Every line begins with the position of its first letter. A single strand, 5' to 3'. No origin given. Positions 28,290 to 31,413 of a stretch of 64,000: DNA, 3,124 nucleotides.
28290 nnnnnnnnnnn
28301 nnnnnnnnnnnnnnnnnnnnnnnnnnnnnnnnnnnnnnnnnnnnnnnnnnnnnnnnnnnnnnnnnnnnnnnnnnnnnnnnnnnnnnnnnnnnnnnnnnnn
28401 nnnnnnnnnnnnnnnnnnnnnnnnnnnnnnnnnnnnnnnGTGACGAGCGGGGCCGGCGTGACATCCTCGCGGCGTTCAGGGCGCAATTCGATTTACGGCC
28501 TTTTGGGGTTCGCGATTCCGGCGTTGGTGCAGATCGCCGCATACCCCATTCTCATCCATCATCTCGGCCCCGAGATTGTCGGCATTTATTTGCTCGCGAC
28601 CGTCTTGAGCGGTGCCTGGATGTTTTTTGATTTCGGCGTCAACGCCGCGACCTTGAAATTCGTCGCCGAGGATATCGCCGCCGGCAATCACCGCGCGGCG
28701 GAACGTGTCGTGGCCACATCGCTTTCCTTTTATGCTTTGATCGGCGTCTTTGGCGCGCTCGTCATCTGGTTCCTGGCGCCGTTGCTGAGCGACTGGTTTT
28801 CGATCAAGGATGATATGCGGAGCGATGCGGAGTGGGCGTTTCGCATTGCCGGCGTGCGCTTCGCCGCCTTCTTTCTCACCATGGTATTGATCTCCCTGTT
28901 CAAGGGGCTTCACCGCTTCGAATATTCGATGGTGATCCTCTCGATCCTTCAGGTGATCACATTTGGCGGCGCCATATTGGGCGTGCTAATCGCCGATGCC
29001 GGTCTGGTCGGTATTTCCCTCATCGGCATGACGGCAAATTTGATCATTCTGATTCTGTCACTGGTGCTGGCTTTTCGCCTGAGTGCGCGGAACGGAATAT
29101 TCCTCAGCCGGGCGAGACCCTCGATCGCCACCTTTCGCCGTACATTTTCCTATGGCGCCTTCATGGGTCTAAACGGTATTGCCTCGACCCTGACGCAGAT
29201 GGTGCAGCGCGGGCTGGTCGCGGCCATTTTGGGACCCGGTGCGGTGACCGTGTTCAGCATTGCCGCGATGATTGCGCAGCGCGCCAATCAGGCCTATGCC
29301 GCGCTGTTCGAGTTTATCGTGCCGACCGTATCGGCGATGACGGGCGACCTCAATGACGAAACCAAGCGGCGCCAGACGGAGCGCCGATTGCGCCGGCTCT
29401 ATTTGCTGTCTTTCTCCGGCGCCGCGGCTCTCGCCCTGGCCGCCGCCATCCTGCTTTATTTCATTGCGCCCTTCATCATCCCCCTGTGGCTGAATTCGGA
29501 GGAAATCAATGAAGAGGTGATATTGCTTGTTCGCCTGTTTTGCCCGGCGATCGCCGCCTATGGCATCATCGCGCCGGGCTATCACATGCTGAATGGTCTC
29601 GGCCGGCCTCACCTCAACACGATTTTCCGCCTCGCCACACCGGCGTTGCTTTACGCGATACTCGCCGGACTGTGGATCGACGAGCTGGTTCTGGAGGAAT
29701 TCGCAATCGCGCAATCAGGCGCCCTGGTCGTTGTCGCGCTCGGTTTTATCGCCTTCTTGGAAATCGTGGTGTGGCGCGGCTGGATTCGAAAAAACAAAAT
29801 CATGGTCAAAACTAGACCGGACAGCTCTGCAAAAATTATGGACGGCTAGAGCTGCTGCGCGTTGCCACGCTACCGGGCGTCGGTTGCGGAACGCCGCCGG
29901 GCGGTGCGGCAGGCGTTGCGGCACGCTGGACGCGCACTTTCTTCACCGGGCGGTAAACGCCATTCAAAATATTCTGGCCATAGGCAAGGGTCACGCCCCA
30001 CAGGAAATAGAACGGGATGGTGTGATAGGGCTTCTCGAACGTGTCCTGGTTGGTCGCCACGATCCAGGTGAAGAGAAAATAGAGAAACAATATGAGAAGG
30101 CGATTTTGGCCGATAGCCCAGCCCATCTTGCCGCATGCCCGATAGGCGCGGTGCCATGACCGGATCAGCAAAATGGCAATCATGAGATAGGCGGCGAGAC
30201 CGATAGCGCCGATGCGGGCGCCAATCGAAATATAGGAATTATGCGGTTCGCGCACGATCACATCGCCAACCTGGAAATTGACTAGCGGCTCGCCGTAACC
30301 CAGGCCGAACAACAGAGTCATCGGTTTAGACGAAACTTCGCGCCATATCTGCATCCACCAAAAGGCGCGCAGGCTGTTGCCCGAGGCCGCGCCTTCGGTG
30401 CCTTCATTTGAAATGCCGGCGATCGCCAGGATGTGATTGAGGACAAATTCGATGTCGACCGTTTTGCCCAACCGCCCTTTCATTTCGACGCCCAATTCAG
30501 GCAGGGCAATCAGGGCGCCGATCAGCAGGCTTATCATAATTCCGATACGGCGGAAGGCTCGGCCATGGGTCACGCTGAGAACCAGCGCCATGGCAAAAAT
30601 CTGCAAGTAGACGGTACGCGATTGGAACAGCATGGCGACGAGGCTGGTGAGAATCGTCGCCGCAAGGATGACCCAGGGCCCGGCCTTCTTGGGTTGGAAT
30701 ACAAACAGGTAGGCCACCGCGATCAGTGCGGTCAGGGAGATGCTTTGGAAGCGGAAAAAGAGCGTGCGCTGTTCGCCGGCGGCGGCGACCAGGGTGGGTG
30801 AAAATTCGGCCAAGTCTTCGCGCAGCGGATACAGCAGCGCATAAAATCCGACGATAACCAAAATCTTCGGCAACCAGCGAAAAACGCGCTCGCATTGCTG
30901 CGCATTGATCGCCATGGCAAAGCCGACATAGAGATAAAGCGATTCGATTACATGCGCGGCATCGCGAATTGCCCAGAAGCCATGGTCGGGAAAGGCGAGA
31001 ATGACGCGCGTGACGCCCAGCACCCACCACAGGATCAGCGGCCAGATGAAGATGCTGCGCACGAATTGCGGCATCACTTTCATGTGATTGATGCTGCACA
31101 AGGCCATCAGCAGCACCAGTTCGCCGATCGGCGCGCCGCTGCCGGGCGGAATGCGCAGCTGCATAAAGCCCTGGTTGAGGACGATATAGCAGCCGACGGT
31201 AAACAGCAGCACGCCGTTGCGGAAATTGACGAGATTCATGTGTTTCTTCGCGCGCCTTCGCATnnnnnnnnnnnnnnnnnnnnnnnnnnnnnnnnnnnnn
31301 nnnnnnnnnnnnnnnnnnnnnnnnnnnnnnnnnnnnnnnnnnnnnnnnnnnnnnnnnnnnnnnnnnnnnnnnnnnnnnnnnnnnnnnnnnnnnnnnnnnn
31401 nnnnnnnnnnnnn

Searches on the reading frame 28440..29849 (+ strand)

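Call 3: search_protein_families(library=pfam, proteins=[window:28440-29849:+], max_evalue=0.01)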
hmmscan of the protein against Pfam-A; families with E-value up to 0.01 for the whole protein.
window:28440-29849:+ (469 aa): 2 families
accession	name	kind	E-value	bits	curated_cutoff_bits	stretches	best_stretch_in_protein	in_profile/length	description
PF01943.22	Polysacc_synt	-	3.1e-16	60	28.2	1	14-299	2-272/274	Polysaccharide biosynthesis protein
PF01554.23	MatE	-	6.7e-12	45.8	24.9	1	37-173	18-154/161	MatE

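Call 4: search_protein_families(library=ncbifam, proteins=[window:28440-29849:+], max_evalue=0.01)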
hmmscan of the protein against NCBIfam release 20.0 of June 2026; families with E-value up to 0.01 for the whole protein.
window:28440-29849:+ (469 aa): 2 families
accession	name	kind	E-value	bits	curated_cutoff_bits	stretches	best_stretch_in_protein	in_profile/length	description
TIGR00797.1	matE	subfamily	6.3e-11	41.8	147.4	1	45-387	27-355/396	MATE family efflux transporter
TIGR02900.1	spore_V_B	equivalog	0.00064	18.6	372.3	0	37-163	25-148/488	stage V sporulation protein B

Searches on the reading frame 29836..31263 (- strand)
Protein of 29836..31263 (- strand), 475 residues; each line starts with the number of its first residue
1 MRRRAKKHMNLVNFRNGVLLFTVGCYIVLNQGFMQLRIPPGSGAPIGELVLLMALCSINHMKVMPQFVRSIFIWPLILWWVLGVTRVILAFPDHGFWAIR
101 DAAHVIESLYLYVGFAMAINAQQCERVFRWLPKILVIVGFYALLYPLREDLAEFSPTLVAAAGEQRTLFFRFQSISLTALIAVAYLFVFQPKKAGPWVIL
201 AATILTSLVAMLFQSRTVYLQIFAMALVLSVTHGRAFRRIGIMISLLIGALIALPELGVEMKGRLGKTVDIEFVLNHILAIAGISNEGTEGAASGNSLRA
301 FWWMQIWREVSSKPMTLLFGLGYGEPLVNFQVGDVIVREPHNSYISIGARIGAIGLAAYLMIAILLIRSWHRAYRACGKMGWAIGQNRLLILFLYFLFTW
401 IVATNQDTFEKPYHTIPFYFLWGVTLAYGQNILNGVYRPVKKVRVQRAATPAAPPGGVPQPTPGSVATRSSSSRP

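Call 3: search_protein_families(library=pfam, proteins=[window:29836-31263:-], max_evalue=0.01)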
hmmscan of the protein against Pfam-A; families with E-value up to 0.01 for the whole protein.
window:29836-31263:- (475 aa): 1 family
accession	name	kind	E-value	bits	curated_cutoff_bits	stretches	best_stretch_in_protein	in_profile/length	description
PF04932.20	Wzy_C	-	1e-10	42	31.7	1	202-360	2-149/149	O-Antigen ligase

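Call 4: search_protein_families(library=ncbifam, proteins=[window:29836-31263:-], max_evalue=0.01)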
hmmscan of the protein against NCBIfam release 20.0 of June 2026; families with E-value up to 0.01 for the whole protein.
window:29836-31263:- (475 aa): 0 families
